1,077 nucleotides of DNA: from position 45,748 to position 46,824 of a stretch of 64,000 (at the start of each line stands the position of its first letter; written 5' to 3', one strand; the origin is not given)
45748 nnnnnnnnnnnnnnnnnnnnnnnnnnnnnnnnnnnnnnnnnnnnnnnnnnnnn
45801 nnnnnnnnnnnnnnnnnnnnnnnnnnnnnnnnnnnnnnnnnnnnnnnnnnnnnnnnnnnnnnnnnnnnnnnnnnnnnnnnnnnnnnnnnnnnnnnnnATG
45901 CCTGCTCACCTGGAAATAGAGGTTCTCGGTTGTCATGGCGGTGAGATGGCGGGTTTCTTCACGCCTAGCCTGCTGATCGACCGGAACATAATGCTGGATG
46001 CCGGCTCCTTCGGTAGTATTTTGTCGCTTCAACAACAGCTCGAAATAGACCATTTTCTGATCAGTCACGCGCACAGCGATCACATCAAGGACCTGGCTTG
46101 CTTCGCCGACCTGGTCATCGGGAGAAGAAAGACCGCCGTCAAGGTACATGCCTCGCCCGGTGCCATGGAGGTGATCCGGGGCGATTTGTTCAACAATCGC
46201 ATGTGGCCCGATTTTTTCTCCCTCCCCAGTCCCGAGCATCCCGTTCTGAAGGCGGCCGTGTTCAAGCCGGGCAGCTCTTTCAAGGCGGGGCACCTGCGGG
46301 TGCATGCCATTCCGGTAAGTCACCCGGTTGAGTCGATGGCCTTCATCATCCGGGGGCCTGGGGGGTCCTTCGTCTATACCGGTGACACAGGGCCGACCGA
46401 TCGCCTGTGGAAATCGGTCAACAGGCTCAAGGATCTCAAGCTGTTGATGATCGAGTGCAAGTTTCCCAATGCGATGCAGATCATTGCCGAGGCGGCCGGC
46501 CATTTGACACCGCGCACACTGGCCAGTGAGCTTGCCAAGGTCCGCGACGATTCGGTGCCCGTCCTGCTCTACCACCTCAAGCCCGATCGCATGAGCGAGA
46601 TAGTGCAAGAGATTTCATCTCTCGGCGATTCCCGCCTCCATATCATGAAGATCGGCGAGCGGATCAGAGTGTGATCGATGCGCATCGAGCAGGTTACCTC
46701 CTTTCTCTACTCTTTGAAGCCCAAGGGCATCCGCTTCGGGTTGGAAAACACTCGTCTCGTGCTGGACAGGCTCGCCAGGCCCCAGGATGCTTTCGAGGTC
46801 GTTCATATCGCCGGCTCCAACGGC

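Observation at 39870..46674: Self-contained five-gene cyclic-nucleotide circuit: writer, two readers, two erasers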

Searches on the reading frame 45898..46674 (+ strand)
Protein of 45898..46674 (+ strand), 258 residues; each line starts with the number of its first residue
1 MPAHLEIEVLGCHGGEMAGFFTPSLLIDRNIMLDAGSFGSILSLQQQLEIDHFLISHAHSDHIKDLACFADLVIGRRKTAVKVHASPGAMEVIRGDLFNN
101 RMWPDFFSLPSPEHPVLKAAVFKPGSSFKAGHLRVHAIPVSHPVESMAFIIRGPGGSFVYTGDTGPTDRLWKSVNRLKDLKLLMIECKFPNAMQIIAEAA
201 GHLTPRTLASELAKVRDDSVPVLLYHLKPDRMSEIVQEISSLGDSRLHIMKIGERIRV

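Call 3: search_protein_families(library=pfam, proteins=[window:45898-46674:+], max_evalue=0.01)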
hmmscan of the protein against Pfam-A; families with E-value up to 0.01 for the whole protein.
window:45898-46674:+ (258 aa): 4 families
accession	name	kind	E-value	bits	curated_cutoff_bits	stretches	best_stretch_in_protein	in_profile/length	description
PF12706.13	Lactamase_B_2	-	3.8e-19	69.5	27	1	48-216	29-191/200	Beta-lactamase superfamily domain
PF02112.21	PDEase_II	-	3.4e-12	46.6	23.7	1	49-215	82-282/340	cAMP phosphodiesterases class-II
PF00753.33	Lactamase_B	-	7.1e-08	33.1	22.7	1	24-168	8-154/196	Metallo-beta-lactamase superfamily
PF13483.12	Lactamase_B_3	-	0.0015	19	24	1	30-166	18-113/160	Beta-lactamase superfamily domain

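Call 23: search_solved_structures(query=window:45898-46671:+, max_evalue=0.01, show_alignments=3)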
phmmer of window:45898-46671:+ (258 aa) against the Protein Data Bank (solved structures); distinct sequences matched with E-value up to 0.01: 8.
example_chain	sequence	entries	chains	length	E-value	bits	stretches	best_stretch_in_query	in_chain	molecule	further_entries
1zkp_A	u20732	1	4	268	9e-07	32.1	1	7-228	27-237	hypothetical protein BA1088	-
6kns_A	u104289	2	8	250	1.9e-06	31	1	5-227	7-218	Putative metal-dependent hydrolase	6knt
6tt5_AAA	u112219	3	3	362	0.00067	22.7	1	48-189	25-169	Protein artemis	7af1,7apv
6wnl_A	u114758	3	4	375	0.00074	22.6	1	48-189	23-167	Protein artemis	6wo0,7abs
4ojv_A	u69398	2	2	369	0.00096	22.2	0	50-108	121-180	3',5'-cyclic-nucleotide phosphodiesterase 1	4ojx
7sgl_D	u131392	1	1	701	0.0026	20.8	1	48-189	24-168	Protein artemis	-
7tyr_C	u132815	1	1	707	0.0027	20.7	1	48-189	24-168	Protein artemis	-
7afs_A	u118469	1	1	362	0.0087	19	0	48-189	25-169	Protein artemis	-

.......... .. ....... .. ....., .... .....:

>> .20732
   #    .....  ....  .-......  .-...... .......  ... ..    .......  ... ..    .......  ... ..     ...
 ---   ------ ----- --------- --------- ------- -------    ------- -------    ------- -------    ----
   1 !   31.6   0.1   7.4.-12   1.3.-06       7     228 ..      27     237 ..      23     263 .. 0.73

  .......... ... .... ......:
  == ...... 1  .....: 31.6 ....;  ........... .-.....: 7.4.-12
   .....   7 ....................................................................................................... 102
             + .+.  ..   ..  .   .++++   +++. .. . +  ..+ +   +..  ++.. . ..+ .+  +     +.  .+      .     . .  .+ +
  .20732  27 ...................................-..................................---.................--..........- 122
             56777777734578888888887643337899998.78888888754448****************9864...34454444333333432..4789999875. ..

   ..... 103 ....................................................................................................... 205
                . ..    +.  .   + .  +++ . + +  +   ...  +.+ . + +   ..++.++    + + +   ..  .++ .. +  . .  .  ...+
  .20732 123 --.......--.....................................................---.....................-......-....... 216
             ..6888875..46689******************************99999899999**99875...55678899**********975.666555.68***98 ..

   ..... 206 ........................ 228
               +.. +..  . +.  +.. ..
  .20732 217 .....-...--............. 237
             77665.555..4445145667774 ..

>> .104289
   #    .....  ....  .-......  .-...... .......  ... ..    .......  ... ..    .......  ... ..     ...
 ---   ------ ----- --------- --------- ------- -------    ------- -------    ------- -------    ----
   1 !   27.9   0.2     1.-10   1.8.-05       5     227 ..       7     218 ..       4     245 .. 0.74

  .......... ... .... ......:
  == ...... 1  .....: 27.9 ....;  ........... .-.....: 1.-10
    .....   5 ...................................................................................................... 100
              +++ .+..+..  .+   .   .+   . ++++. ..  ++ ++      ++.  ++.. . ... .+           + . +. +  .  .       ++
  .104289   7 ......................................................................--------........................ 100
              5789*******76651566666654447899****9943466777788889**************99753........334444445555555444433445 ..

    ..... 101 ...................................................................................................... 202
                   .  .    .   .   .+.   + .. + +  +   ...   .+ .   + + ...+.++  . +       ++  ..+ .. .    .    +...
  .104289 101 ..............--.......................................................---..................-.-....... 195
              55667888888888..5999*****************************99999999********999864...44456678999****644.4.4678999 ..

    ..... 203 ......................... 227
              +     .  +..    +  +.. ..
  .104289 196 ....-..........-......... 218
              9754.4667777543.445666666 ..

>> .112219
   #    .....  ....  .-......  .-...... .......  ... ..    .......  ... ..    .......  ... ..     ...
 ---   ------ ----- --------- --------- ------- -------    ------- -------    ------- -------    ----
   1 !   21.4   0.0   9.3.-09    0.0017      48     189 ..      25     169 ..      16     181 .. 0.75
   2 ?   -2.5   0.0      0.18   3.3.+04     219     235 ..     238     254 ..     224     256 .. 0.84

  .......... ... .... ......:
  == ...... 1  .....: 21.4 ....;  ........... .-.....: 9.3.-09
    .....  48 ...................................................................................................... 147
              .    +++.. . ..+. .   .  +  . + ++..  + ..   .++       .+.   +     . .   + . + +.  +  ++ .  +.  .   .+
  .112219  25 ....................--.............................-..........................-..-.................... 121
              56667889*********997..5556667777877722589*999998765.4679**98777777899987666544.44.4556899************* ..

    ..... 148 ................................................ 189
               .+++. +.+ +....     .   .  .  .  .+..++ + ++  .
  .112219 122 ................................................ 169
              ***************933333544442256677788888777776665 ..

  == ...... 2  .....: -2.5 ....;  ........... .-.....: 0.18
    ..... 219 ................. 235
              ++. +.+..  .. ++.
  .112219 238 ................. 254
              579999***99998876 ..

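Call 25: search_protein_families(library=ncbifam, proteins=[window:45898-46674:+], max_evalue=0.001)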
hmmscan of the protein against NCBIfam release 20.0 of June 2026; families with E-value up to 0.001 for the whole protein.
window:45898-46674:+ (258 aa): 9 families
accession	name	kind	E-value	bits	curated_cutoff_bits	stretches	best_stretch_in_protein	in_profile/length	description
NF002558.0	PRK02126.1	subfamily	1.1e-12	47.7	315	1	27-94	26-91/345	ribonuclease Z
TIGR02651.1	RNase_Z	equivalog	2.2e-12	46.7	292.95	2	44-152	45-148/302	ribonuclease Z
NF000801.0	PRK00055.1-3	equivalog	2.3e-11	43.3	252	1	5-151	2-152/307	ribonuclease Z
NF041851.1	cyc_nuc_deg_phdiest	equivalog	3.5e-10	39.7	400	1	121-255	120-250/253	cyclic nucleotide-degrading phosphodiesterase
NF041257.1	GntH_guanitoxin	equivalog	7.2e-07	28.4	333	0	35-88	52-108/374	guanitoxin biosynthesis MBL fold metallo-hydrolase GntH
TIGR03307.1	PhnP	equivalog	6.7e-06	25.6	272.25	1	28-192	46-191/249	phosphonate metabolism protein PhnP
NF000800.0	PRK00055.1-1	equivalog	3.9e-05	22.8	398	0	49-151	56-150/305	ribonuclease Z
NF002553.0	PRK02113.1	equivalog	6.8e-05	22.4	386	1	29-185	45-189/252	MBL fold metallo-hydrolase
NF000805.0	PRK00055.2-3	equivalog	0.00089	18.6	416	0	154-214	199-255/307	ribonuclease Z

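Call 26: find_homologous_proteins(query=window:45898-46671:+, max_evalue=0.00001)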
Query window:45898-46671:+ (258 aa): 939 proteins with E <= 0.00001 among 1558 candidates; the best 120 are listed.
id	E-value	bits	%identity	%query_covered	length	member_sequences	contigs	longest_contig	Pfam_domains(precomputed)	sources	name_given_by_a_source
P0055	1.8e-157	541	100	94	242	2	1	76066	PF12706.14,PF02112.22,PF23023.2,PF00753.34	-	-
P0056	3.8e-139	481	87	94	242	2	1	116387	PF12706.14,PF02112.22,PF23023.2,PF00753.34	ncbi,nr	ncbi:MAG TPA: 3',5'-cyclic-nucleotide phosphodiesterase [Myxococcota bacterium]|nr:3',5'-cyclic-nucl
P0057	2.5e-131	455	82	94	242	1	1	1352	PF12706.14,PF02112.22,PF23023.2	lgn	-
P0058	2.1e-126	439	71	100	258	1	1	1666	PF12706.14,PF02112.22,PF23023.2,PF00753.34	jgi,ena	-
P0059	5.6e-124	431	72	100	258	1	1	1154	PF12706.14,PF02112.22,PF00753.34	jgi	jgi:ribonuclease BN (tRNA processing enzyme)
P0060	7.3e-124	431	71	100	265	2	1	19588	PF12706.14,PF02112.22,PF23023.2,PF00753.34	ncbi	-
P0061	8.9e-124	430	71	100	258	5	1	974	PF12706.14,PF02112.22,PF23023.2,PF00753.34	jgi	jgi:ribonuclease BN (tRNA processing enzyme)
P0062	1.8e-123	429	71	100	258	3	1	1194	PF12706.14,PF02112.22,PF00753.34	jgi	jgi:ribonuclease BN (tRNA processing enzyme)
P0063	2.5e-123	429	73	98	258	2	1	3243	PF12706.14,PF02112.22,PF23023.2,PF00753.34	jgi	jgi:ribonuclease BN (tRNA processing enzyme)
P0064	4.2e-122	425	70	100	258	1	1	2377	PF12706.14,PF02112.22,PF23023.2,PF00753.34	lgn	-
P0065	5.8e-122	424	70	100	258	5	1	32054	PF12706.14,PF02112.22,PF23023.2,PF00753.34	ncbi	-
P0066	1.4e-120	420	69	100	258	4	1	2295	PF12706.14,PF02112.22,PF23023.2,PF00753.34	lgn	-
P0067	1.5e-120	420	69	100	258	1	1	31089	PF12706.14,PF02112.22,PF23023.2,PF00753.34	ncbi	-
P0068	7.5e-120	417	68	100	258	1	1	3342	PF12706.14,PF02112.22,PF23023.2,PF00753.34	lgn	-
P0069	3.7e-119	415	70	100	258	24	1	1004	PF12706.14,PF02112.22,PF23023.2,PF00753.34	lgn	-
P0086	8.0e-100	352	57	98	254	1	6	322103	PF12706.14,PF02112.22,PF00753.34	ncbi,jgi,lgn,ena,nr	ncbi:MAG TPA: 3',5'-cyclic-nucleotide phosphodiesterase [Myxococcota bacterium]|nr:3',5'-cyclic-nucl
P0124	8.6e-72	260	48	97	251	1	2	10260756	PF12706.14,PF02112.22,PF23023.2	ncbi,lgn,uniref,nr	ncbi:MBL fold metallo-hydrolase [Stigmatella aurantiaca]|uniref:cAMP phosphodiesterases class-II n=1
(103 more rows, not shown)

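Call 27: find_encoding_contigs(protein=P0124, flank=10000, max_places=1)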
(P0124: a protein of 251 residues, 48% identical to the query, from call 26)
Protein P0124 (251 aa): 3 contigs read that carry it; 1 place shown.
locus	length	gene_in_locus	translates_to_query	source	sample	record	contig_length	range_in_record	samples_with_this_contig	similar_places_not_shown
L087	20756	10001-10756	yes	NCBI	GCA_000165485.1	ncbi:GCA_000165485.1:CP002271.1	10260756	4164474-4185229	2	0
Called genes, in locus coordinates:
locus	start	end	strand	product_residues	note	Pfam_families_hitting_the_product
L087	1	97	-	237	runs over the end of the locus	PF00702:Hydrolase, PF12710:HAD, PF13419:HAD_2, PF13242:Hydrolase_like (weak)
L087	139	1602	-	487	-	PF13520:AA_permease_2, PF00324:AA_permease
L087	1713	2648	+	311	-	PF01040:UbiA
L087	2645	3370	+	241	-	-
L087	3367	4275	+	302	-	PF01040:UbiA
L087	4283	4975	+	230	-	PF18916:Lycopene_cyc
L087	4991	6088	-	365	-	PF03022:MRJP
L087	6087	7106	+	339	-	PF00126:HTH_1, PF03466:LysR_substrate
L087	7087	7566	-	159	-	PF04463:2-thiour_desulf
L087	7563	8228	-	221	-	PF00551:Formyl_trans_N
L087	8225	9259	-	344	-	PF00586:AIRS, PF02769:AIRS_C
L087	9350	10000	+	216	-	PF00027:cNMP_binding, PF13545:HTH_Crp_2 (weak)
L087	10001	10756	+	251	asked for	PF12706:Lactamase_B_2, PF23023:Anti-Pycsar_Apyc1 (weak), PF02112:PDEase_II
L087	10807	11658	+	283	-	PF17848:Zn_ribbon_ACC, PF01039:Carboxyl_trans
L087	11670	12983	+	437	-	PF08245:Mur_ligase_M, PF02875:Mur_ligase_C, PF27239:FOL3_C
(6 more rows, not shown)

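Call 28: find_encoding_contigs(protein=P0086, flank=10000, max_places=1)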
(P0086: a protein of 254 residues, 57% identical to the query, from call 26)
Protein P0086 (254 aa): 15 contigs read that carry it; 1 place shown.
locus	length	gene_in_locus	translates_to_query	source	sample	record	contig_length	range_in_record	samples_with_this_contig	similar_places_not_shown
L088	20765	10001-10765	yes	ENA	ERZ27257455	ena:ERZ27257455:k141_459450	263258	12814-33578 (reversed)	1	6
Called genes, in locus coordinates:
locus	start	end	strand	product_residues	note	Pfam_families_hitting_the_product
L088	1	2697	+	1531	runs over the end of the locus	-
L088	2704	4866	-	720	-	PF23914:TPR_CcmH_CycH (faint), PF00515:TPR_1 (faint), PF07719:TPR_2 (faint), PF12895:ANAPC3 (faint), PF13181:TPR_8 (faint), PF13371:TPR_9 (faint), PF14559:TPR_19 (weak), PF09976:TPR_21 (weak), +6 more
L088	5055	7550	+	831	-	PF05226:CHASE2, PF00211:Guanylate_cyc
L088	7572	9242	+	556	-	PF01590:GAF, PF13185:GAF_2, PF13492:GAF_3, PF01590:GAF, PF13185:GAF_2, PF13492:GAF_3 (weak), PF13487:HD_5, PF01966:HD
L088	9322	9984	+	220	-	PF00027:cNMP_binding, PF13545:HTH_Crp_2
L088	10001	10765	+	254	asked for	PF00753:Lactamase_B (weak), PF12706:Lactamase_B_2, PF02112:PDEase_II (faint)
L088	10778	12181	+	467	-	PF08245:Mur_ligase_M (faint), PF02875:Mur_ligase_C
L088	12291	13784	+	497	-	PF11741:AMIN (weak)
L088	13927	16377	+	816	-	-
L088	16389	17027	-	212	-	PF16295:TetR_C_10 (faint), PF00440:TetR_N, PF16859:TetR_C_11 (faint), PF08359:TetR_C_4 (weak), PF17938:TetR_C_29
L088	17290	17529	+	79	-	-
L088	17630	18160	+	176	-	PF01478:Peptidase_A24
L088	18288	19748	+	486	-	PF13629:T2SS-T3SS_pil_N, PF04972:BON (faint), PF00263:Secretin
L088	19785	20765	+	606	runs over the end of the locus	PF16697:Yop-YscD_cpl, PF00498:FHA, PF00437:T2SSE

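Call 69: predict_structure(alignment_id=A4)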
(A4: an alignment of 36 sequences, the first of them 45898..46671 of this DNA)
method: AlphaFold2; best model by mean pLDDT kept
length: 258 residues; sequences in the alignment: 36
mean_pLDDT: 93.5   pTM: 0.91
mean pLDDT of the five models: 93.5, 93.2, 93.2, 93.0, 92.3
residues with pLDDT >= 90: 219; 70-90: 35; 50-70: 3; < 50: 1
segments of 3 or more residues with pLDDT < 50: none
pLDDT, mean of each block of 10 residues (from residue 1): 84 86 96 95 96 96 93 90 98 93 91 94 97 96 93 95 83 96 96 93 94 93 95 96 96 96
secondary structure, 60 per line:
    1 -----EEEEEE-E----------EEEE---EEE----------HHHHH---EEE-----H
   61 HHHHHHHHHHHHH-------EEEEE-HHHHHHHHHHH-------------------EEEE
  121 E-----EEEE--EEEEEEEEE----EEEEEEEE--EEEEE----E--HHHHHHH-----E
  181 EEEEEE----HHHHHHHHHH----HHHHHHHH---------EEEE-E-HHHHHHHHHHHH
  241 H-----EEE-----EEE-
elements in order: E6-11 E24-27 E31-33 H44-48 E52-54 H60-73 E81-85 H87-97 E117-121 E127-130 E133-141 E146-153 E156-160 H168-174 E180-186 H191-200 H205-212 E222-225 H229-241 E247-249 E255-257

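Call 71: fold_search(model_id=the predicted structure, library=pdb)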
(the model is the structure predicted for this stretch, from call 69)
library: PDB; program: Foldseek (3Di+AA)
matches with E <= 10: 741; with E <= 0.001: 266
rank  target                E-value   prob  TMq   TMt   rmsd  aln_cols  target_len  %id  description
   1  6kns_A                1.6e-16  1.00  0.78  0.81   3.0       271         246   21  Crystal structure of the metallo-beta-lactamase fold protein YhfI from Bacillus subtilis (space group I4122) (released 2019-09-18)
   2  6knt_B                2.9e-16  1.00  0.73  0.76   3.7       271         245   21  Crystal structure of the metallo-beta-lactamase fold protein YhfI from Bacillus subtilis (space group P4332) (released 2019-09-18)
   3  6kns_C                5.0e-16  1.00  0.77  0.82   3.3       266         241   21  Crystal structure of the metallo-beta-lactamase fold protein YhfI from Bacillus subtilis (space group I4122) (released 2019-09-18)
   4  6kns_B                5.3e-16  1.00  0.77  0.82   3.4       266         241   20  Crystal structure of the metallo-beta-lactamase fold protein YhfI from Bacillus subtilis (space group I4122) (released 2019-09-18)
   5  6kns_D                5.7e-16  1.00  0.76  0.81   3.4       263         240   20  Crystal structure of the metallo-beta-lactamase fold protein YhfI from Bacillus subtilis (space group I4122) (released 2019-09-18)
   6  1zkp_A                6.4e-16  1.00  0.73  0.75   4.3       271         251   22  1.5A Resolution Crystal Structure of a Metallo Beta Lactamase Family Protein, the ELAC Homolgue of Bacillus anthracis, (released 2005-06-21)
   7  4ojv                  8.6e-16  1.00  0.82  0.60   4.2       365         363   19  Crystal structure of unliganded yeast PDE1 (released 2014-12-03)
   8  6knt_C                9.1e-16  1.00  0.71  0.75   3.9       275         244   22  Crystal structure of the metallo-beta-lactamase fold protein YhfI from Bacillus subtilis (space group P4332) (released 2019-09-18)
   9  1zkp_C                9.7e-16  1.00  0.75  0.78   3.8       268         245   20  1.5A Resolution Crystal Structure of a Metallo Beta Lactamase Family Protein, the ELAC Homolgue of Bacillus anthracis, (released 2005-06-21)
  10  1zkp_B                9.7e-16  1.00  0.73  0.74   4.3       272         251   22  1.5A Resolution Crystal Structure of a Metallo Beta Lactamase Family Protein, the ELAC Homolgue of Bacillus anthracis, (released 2005-06-21)
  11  2cbn                  5.3e-14  1.00  0.75  0.64   5.4       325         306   16  Crystal structure of ZipD from Escherichia coli (released 2006-02-15)
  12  1y44_A                7.2e-14  1.00  0.72  0.69   4.0       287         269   18  Crystal structure of RNase Z (released 2005-01-25)
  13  8gyg_B                2.0e-13  1.00  0.73  0.63   5.7       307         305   18  Purification ,Crystallization and X-ray Diffraction analysis of a novel arysulfatase from Pseudoalteromonas atlantica  (released 2023-10-18)
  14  7u2r                  5.8e-13  1.00  0.70  0.74   4.4       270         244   17  Structure of Paenibacillus sp. J14 Apyc1 (released 2022-04-20)
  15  7u2s_A                6.1e-13  1.00  0.73  0.76   4.1       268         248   14  Structure of Paenibacillus xerothermodurans Apyc1 in the apo state (released 2022-04-20)
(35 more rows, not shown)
